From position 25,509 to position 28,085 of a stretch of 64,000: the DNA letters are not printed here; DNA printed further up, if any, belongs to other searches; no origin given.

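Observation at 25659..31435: Four-gene signalling operon headed by a CHASE-domain kinase-like protein that lacks the phospho-acceptor histidine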

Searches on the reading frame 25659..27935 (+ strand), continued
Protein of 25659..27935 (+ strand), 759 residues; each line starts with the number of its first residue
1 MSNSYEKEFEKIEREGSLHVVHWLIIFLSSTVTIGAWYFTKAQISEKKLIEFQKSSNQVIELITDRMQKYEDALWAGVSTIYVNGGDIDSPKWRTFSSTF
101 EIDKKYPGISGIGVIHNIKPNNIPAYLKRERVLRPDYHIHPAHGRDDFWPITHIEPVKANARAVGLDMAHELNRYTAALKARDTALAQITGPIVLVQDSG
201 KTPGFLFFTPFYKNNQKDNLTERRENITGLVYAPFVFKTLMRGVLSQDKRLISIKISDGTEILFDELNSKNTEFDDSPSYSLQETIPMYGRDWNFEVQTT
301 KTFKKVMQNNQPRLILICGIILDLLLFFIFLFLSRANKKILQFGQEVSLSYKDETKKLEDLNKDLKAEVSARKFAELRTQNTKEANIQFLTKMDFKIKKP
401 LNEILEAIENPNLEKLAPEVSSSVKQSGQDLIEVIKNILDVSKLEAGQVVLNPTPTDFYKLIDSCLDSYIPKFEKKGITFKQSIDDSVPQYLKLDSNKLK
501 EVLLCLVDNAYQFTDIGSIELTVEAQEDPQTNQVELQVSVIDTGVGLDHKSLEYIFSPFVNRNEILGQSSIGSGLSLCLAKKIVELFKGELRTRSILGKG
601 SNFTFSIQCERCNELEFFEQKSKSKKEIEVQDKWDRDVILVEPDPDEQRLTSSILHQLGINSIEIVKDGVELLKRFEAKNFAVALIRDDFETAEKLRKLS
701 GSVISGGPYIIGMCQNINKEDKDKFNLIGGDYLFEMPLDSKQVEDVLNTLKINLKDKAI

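Call 5: find_homologous_proteins(query=window:25659-27935:+, max_evalue=1e-20)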
Query window:25659-27935:+ (759 aa): 1082 proteins with E <= 1e-20 among 8000 candidates; the best 120 are listed.
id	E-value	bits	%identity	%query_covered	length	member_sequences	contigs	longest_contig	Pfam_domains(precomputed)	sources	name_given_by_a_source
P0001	0.0e+0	1697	100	100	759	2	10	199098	PF02518.32,PF03924.20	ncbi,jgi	ncbi:MAG: signal transduction histidine kinase/CheY-like chemotaxis protein [Bacteriovoracaceae bact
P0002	1.1e-191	657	44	99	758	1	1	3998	PF02518.32,PF03924.20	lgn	-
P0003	1.2e-172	594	41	95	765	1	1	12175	PF02518.32,PF00512.32,PF00072.31,PF03924.20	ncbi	-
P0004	1.0e-166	575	39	99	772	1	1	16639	PF02518.32,PF00512.32,PF00072.31,PF03924.20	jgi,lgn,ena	-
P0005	2.0e-165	570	39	95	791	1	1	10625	PF02518.32,PF00512.32,PF00072.31,PF03924.20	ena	-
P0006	5.1e-163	562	39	96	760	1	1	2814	PF02518.32,PF00512.32,PF00072.31,PF03924.20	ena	-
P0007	8.6e-160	552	44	79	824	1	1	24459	PF02518.32,PF00512.32,PF00072.31,PF03924.20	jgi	jgi:signal transduction histidine kinase/DNA-binding NarL/FixJ family response regulator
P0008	1.1e-158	548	39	98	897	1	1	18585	PF02518.32,PF00512.32,PF00072.31,PF03924.20,PF01627.29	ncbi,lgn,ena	-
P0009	5.3e-155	536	38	100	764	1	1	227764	PF02518.32,PF00512.32,PF00072.31,PF03924.20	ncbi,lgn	-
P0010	2.1e-154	534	39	97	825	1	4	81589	PF02518.32,PF00512.32,PF00072.31,PF03924.20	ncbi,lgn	-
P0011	2.4e-154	534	40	88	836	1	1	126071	PF02518.32,PF00512.32,PF00072.31,PF03924.20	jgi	jgi:signal transduction histidine kinase/CheY-like chemotaxis protein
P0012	3.1e-154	533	40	88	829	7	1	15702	PF02518.32,PF00512.32,PF00072.31,PF03924.20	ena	-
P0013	3.5e-154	533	40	87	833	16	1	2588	PF02518.32,PF00512.32,PF00072.31,PF03924.20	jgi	-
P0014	1.1e-152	528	37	95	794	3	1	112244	PF02518.32,PF00512.32,PF00072.31,PF03924.20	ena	-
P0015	1.5e-152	528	43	79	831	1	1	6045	PF02518.32,PF00512.32,PF00072.31,PF03924.20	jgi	jgi:signal transduction histidine kinase/DNA-binding response OmpR family regulator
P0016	8.8e-152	525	40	87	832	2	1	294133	PF02518.32,PF00512.32,PF00072.31,PF03924.20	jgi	-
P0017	4.5e-151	523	37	99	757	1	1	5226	PF02518.32,PF00512.32,PF00072.31,PF03924.20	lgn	-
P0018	5.3e-151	523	40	87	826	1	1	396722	PF02518.32,PF00512.32,PF00072.31,PF03924.20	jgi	jgi:signal transduction histidine kinase/CheY-like chemotaxis protein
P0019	1.0e-150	522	37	97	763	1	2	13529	PF02518.32,PF00512.32,PF00072.31,PF03924.20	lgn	-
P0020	1.4e-150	521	43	79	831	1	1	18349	PF02518.32,PF00512.32,PF00072.31,PF03924.20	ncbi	-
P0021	9.8e-150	518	36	99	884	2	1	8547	PF02518.32,PF00512.32,PF00072.31,PF03924.20,PF01627.29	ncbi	-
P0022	9.1e-149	515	42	79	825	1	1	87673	PF02518.32,PF00512.32,PF00072.31,PF03924.20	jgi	jgi:signal transduction histidine kinase/DNA-binding NarL/FixJ family response regulator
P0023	1.2e-147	512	36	97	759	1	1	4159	PF02518.32,PF00512.32,PF00072.31,PF03924.20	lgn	-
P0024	1.2e-147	512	36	96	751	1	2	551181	PF02518.32,PF00512.32,PF00072.31,PF03924.20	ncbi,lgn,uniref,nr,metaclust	ncbi:CHASE domain-containing protein [Bacteriovorax sp. Seq25_V]|uniref:CHASE domain-containing prot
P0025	1.5e-147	511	41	79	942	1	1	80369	PF02518.32,PF00512.32,PF00072.31,PF03924.20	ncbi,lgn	-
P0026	3.2e-147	510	36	97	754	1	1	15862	PF02518.32,PF00512.32,PF00072.31,PF03924.20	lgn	-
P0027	2.2e-145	504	45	54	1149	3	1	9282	PF13426.14,PF13188.14,PF08448.17,PF02518.32,PF00512.32,PF00989.32,PF00072.31,PF03924.20,PF01627.29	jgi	-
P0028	4.8e-144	500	36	97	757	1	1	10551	PF02518.32,PF00512.32,PF13589.13,PF00072.31,PF03924.20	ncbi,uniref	ncbi:CHASE domain-containing protein [Halobacteriovorax sp.]|uniref:CHASE domain-containing protein 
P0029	5.8e-144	499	48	46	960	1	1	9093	PF13426.14,PF08448.17,PF02518.32,PF00512.32,PF00989.32,PF00072.31,PF03924.20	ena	-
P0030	3.0e-143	497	38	94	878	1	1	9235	PF02518.32,PF00512.32,PF00072.31,PF03924.20,PF01627.29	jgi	jgi:signal transduction histidine kinase/DNA-binding NarL/FixJ family response regulator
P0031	8.6e-143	495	35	97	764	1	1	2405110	PF02518.32,PF00512.32,PF00072.31,PF03924.20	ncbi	-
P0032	8.5e-142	492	37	97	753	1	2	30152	PF02518.32,PF00512.32,PF00072.31,PF03924.20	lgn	-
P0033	1.3e-141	492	37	97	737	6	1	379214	PF02518.32,PF00512.32,PF00072.31,PF03924.20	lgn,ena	-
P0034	2.1e-141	491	34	96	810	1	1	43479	PF02518.32,PF00512.32,PF00072.31,PF03924.20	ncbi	-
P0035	3.3e-140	487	36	97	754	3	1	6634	PF02518.32,PF00512.32,PF00072.31,PF03924.20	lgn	-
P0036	3.5e-140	487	35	95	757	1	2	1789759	PF02518.32,PF00512.32,PF13589.13,PF00072.31,PF03924.20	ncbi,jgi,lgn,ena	-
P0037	1.5e-139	485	35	97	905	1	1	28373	PF02518.32,PF00512.32,PF00072.31,PF03924.20,PF01627.29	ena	-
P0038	1.9e-139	484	48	46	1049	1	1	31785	PF13426.14,PF13188.14,PF24820.2,PF08448.17,PF02518.32,PF00512.32,PF00989.32,PF00072.31,PF03924.20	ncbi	-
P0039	3.7e-139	483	39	79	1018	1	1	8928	PF02518.32,PF00512.32,PF00072.31,PF03924.20,PF01627.29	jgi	jgi:signal transduction histidine kinase/DNA-binding response OmpR family regulator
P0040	2.1e-138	481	37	97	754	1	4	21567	PF02518.32,PF00512.32,PF13589.13,PF00072.31,PF03924.20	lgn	-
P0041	3.2e-138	480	41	80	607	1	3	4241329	PF02518.32,PF00512.32,PF03924.20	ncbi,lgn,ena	-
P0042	3.4e-138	480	34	96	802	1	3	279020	PF02518.32,PF00512.32,PF00072.31,PF03924.20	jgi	jgi:signal transduction histidine kinase/CheY-like chemotaxis protein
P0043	4.9e-138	480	40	78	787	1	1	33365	PF02518.32,PF00512.32,PF00072.31,PF03924.20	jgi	jgi:signal transduction histidine kinase/ActR/RegA family two-component response regulator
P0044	5.6e-138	480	40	80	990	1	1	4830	PF02518.32,PF00512.32,PF00072.31,PF03924.20,PF01627.29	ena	-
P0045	5.5e-137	476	34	97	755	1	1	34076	PF02518.32,PF00512.32,PF00072.31,PF03924.20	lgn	-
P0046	6.3e-137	476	35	97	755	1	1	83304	PF02518.32,PF00512.32,PF00072.31,PF03924.20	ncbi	-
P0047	7.9e-137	476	40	80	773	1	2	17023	PF02518.32,PF00512.32,PF00072.31,PF03924.20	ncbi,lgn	-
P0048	2.0e-136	474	38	88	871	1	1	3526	PF02518.32,PF00512.32,PF00072.31,PF03924.20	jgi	jgi:signal transduction histidine kinase/DNA-binding response OmpR family regulator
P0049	4.7e-136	473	41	78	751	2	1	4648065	PF02518.32,PF00512.32,PF00072.31,PF03924.20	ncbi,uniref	ncbi:CHASE domain-containing protein [Marinicellulosiphila megalodicopiae]|uniref:CHASE domain-conta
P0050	2.7e-135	471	34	98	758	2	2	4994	PF02518.32,PF00512.32,PF00072.31,PF03924.20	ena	-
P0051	1.1e-134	469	48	44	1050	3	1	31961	PF02518.32,PF00512.32,PF23198.2,PF00989.32,PF00072.31,PF03924.20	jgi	jgi:PAS domain S-box-containing protein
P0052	1.3e-134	468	39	76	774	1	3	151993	PF02518.32,PF00512.32,PF00072.31,PF03924.20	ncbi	-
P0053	4.0e-134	467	35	96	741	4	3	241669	PF02518.32,PF00512.32,PF00072.31,PF03924.20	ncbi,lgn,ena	-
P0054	6.9e-134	466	35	93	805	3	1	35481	PF02518.32,PF00512.32,PF00072.31,PF03924.20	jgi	jgi:signal transduction histidine kinase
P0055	7.1e-134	466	35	93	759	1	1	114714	PF13581.13,PF02518.32,PF00512.32,PF00072.31,PF03924.20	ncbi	-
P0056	8.2e-134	466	36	90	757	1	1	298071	PF02518.32,PF00512.32,PF00072.31,PF03924.20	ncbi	-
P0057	2.2e-133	464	41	79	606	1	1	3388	PF02518.32,PF00512.32,PF03924.20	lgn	-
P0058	4.7e-133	463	40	80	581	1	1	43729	PF02518.32,PF00512.32,PF03924.20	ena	-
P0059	6.0e-133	463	34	97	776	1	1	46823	PF02518.32,PF00512.32,PF00072.31,PF03924.20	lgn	-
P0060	9.0e-132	459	37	90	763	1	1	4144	PF02518.32,PF00512.32,PF00072.31,PF03924.20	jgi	jgi:signal transduction histidine kinase/CheY-like chemotaxis protein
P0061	2.8e-131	457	39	78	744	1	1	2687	PF02518.32,PF00512.32,PF00072.31,PF03924.20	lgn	-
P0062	6.0e-131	456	33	97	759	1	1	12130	PF02518.32,PF00512.32,PF00072.31,PF03924.20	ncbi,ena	-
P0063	1.7e-130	455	38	80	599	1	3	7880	PF02518.32,PF00512.32,PF03924.20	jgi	jgi:signal transduction histidine kinase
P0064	4.2e-130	454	38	79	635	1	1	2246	PF02518.32,PF00512.32,PF03924.20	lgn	-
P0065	5.0e-130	453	40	80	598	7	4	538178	PF02518.32,PF00512.32,PF03924.20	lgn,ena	-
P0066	9.6e-130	452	36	89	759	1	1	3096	PF02518.32,PF00512.32,PF00072.31,PF03924.20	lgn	-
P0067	1.2e-129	452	44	45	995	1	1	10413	PF13426.14,PF13188.14,PF24820.2,PF08448.17,PF02518.32,PF00512.32,PF00989.32,PF00072.31,PF03924.20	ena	-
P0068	1.5e-129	452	34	96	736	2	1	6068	PF02518.32,PF00512.32,PF00072.31,PF03924.20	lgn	-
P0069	4.5e-129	450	38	79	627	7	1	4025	PF02518.32,PF00512.32,PF03924.20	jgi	jgi:signal transduction histidine kinase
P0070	5.7e-129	450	50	47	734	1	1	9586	PF13426.14,PF13188.14,PF24820.2,PF02518.32,PF00512.32,PF00989.32,PF03924.20,PF14501.13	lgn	-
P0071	7.7e-129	449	39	80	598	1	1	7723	PF02518.32,PF00512.32,PF03924.20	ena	-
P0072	1.2e-128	449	34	96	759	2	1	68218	PF02518.32,PF00512.32,PF00072.31,PF03924.20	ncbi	-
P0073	1.3e-128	449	34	97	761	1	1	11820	PF02518.32,PF00512.32,PF00072.31,PF03924.20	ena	-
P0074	1.4e-128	448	45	46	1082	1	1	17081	PF13426.14,PF13188.14,PF24820.2,PF08448.17,PF02518.32,PF00512.32,PF00989.32,PF00072.31,PF03924.20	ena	-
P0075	1.9e-128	448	39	80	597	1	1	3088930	PF02518.32,PF00512.32,PF03924.20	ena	-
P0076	2.0e-128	448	35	90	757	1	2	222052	PF02518.32,PF00512.32,PF00072.31,PF03924.20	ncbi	-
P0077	5.5e-128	447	39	79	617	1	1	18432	PF02518.32,PF00512.32,PF03924.20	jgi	jgi:signal transduction histidine kinase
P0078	6.4e-128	446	36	89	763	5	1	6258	PF02518.32,PF00512.32,PF00072.31,PF03924.20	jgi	-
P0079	6.5e-128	446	35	90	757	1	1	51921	PF02518.32,PF00512.32,PF00072.31,PF03924.20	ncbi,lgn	ncbi:MAG: CHASE domain-containing protein [Methyloligellaceae bacterium]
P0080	9.4e-128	446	50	45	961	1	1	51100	PF08447.19,PF13426.14,PF13188.14,PF08448.17,PF02518.32,PF00512.32,PF00989.32,PF03924.20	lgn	-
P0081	2.0e-127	445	38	79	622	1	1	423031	PF02518.32,PF00512.32,PF03924.20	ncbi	-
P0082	2.5e-127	444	38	79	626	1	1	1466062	PF02518.32,PF00512.32,PF03924.20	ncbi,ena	-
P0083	3.3e-127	444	39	79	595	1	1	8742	PF02518.32,PF00512.32,PF03924.20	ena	-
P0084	3.6e-127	444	37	79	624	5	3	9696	PF02518.32,PF00512.32,PF03924.20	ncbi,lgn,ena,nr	ncbi:MAG: CHASE domain-containing protein [Myxococcales bacterium]|nr:CHASE domain-containing protei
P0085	5.7e-127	443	45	47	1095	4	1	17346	PF13426.14,PF24820.2,PF02518.32,PF00512.32,PF00989.32,PF00072.31,PF03924.20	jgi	jgi:PAS domain S-box-containing protein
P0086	1.3e-126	442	38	79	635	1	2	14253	PF02518.32,PF00512.32,PF03924.20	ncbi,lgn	-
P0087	2.1e-126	441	34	96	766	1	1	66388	PF02518.32,PF00512.32,PF00072.31,PF03924.20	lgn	-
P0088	3.1e-126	441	39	79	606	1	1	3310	PF02518.32,PF00512.32,PF03924.20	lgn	-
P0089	3.2e-126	441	37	80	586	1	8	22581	PF02518.32,PF00512.32,PF03924.20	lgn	-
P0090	3.3e-126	441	38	79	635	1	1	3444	PF02518.32,PF00512.32,PF03924.20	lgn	-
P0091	5.3e-126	440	38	79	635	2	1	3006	PF02518.32,PF00512.32,PF03924.20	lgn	-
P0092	7.4e-126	439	50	47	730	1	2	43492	PF13426.14,PF02518.32,PF00512.32,PF00989.32,PF03924.20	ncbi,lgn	-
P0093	7.5e-126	439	37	80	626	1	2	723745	PF02518.32,PF00512.32,PF03924.20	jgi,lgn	jgi:signal transduction histidine kinase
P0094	7.7e-126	439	49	46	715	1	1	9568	PF13426.14,PF13188.14,PF02518.32,PF00512.32,PF00989.32,PF03924.20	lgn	-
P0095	8.1e-126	439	40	79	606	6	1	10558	PF02518.32,PF00512.32,PF03924.20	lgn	-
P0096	9.4e-126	439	38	80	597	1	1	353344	PF02518.32,PF00512.32,PF03924.20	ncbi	ncbi:MAG: CHASE domain-containing protein [Calditrichia bacterium]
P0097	1.3e-125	439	48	47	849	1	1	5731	PF13426.14,PF13188.14,PF24820.2,PF13581.13,PF08448.17,PF02518.32,PF00512.32,PF00989.32,PF03924.20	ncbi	-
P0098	1.8e-125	438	45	61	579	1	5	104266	PF02518.32,PF00512.32,PF03924.20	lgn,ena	-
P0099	7.3e-125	436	42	46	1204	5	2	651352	PF13596.13,PF13426.14,PF08448.17,PF02518.32,PF00512.32,PF00989.32,PF00072.31,PF03924.20,PF01627.29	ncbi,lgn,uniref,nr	ncbi:CHASE domain-containing protein [Marinobacter oulmenensis]|uniref:histidine kinase n=1 Tax=Mari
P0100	8.0e-125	436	38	81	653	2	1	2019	PF02518.32,PF00512.32,PF03924.20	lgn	-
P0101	1.0e-124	436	49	47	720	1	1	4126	PF13426.14,PF13188.14,PF02518.32,PF00512.32,PF00989.32,PF03924.20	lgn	-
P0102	1.7e-124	435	39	78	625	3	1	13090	PF02518.32,PF00512.32,PF03924.20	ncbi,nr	ncbi:MAG: CHASE domain-containing protein [Lentisphaeria bacterium]|nr:CHASE domain-containing prote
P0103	1.8e-124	435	39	79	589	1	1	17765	PF02518.32,PF00512.32,PF03924.20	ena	-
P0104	2.2e-124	435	37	79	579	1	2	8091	PF02518.32,PF00512.32,PF03924.20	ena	-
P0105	2.3e-124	435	39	79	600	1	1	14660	PF02518.32,PF00512.32,PF03924.20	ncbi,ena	-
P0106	2.6e-124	434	38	80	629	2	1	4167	PF02518.32,PF00512.32,PF03924.20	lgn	-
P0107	6.1e-124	433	39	78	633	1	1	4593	PF02518.32,PF00512.32,PF03924.20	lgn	-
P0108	7.4e-124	433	37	78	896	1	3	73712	PF02518.32,PF00512.32,PF00072.31,PF03924.20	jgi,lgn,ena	-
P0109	7.8e-124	433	37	79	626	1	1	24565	PF02518.32,PF00512.32,PF03924.20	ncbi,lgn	-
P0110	1.2e-123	432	37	79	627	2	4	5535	PF02518.32,PF00512.32,PF03924.20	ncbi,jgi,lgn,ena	-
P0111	1.3e-123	432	39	77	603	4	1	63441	PF02518.32,PF00512.32,PF03924.20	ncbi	ncbi:MAG: sensor histidine kinase [Cellvibrionaceae bacterium]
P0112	2.0e-123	431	37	80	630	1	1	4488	PF02518.32,PF00512.32,PF03924.20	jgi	jgi:signal transduction histidine kinase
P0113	2.9e-123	431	48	47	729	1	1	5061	PF13426.14,PF13188.14,PF24820.2,PF08448.17,PF02518.32,PF00512.32,PF00989.32,PF03924.20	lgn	-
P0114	3.3e-123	431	40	79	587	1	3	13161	PF02518.32,PF00512.32,PF03924.20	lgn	-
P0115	5.4e-123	430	45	47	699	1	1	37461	PF13426.14,PF02518.32,PF00512.32,PF00989.32,PF03924.20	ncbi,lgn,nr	ncbi:MAG: PAS domain S-box protein [Deltaproteobacteria bacterium]|nr:MAG: PAS domain S-box protein 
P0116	8.7e-123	429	38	79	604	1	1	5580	PF02518.32,PF00512.32,PF03924.20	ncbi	-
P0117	1.0e-122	429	39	80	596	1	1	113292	PF02518.32,PF00512.32,PF03924.20,PF14501.13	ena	-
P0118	1.1e-122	429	37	78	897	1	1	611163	PF02518.32,PF00512.32,PF00072.31,PF03924.20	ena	-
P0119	1.3e-122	429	38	79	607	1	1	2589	PF02518.32,PF00512.32,PF03924.20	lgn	-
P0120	1.6e-122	428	37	79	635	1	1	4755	PF02518.32,PF00512.32,PF03924.20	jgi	-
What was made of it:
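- The exact protein was seen on 10 contigs (call 5).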

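Call 9: find_encoding_contigs(protein=P0002, flank=10000, max_places=4)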
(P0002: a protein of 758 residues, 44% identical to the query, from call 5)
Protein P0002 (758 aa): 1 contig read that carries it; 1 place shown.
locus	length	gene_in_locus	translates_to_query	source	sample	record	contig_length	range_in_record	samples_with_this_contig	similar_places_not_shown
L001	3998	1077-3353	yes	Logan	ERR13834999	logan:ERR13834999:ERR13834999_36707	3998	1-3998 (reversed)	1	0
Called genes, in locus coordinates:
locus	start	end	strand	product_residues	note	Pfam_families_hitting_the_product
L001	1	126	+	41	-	?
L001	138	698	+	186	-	PF04542:Sigma70_r2, PF08281:Sigma70_r4_2, PF04545:Sigma70_r4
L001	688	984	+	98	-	-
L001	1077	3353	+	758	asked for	PF03924:CHASE, PF02518:HATPase_c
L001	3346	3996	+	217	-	?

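Call 25: find_related_loci(query=A1, collection=genome_contigs, flank=10000)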
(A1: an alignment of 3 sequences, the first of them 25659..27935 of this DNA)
Query A1 (759 aa) in genome_contigs; peptide patterns used: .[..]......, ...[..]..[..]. (x = any residue, [..] = any of these).
24 stretches matched a pattern; 2 encode a relative of the query (tblastn E <= 1e-3); 2 distinct loci.
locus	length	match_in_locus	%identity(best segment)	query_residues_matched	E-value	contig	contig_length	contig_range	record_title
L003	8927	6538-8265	36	6-606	1e-110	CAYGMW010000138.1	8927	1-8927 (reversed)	MAG TPA_asm: uncultured Acidimicrobiales bacterium isolate ERP117304_co1_168 genome assembly, contig: NODE_7020_length_8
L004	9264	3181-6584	27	322-610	2e-21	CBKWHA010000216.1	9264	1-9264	MAG TPA_asm: uncultured Chitinophagaceae bacterium isolate SRR29175775_concoct_31 genome assembly, contig: ERZ27337290.1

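Call 27: find_related_loci(query=A1, collection=metagenome_contigs, flank=10000)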
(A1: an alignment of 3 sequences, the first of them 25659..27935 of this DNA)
Query A1 (759 aa) in metagenome_contigs; peptide patterns used: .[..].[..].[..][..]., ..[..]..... (x = any residue, [..] = any of these).
147 stretches matched a pattern; 5 encode a relative of the query (tblastn E <= 1e-3); 5 distinct loci.
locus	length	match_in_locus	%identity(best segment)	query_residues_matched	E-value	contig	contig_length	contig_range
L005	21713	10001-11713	36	1-595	4e-98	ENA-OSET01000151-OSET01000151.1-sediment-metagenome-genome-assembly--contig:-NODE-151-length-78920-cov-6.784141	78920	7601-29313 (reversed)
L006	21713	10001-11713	36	1-595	4e-97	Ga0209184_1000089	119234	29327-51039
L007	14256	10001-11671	36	10-595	3e-96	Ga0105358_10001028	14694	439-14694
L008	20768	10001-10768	28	352-607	2e-27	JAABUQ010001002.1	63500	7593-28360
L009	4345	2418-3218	28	349-607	2e-27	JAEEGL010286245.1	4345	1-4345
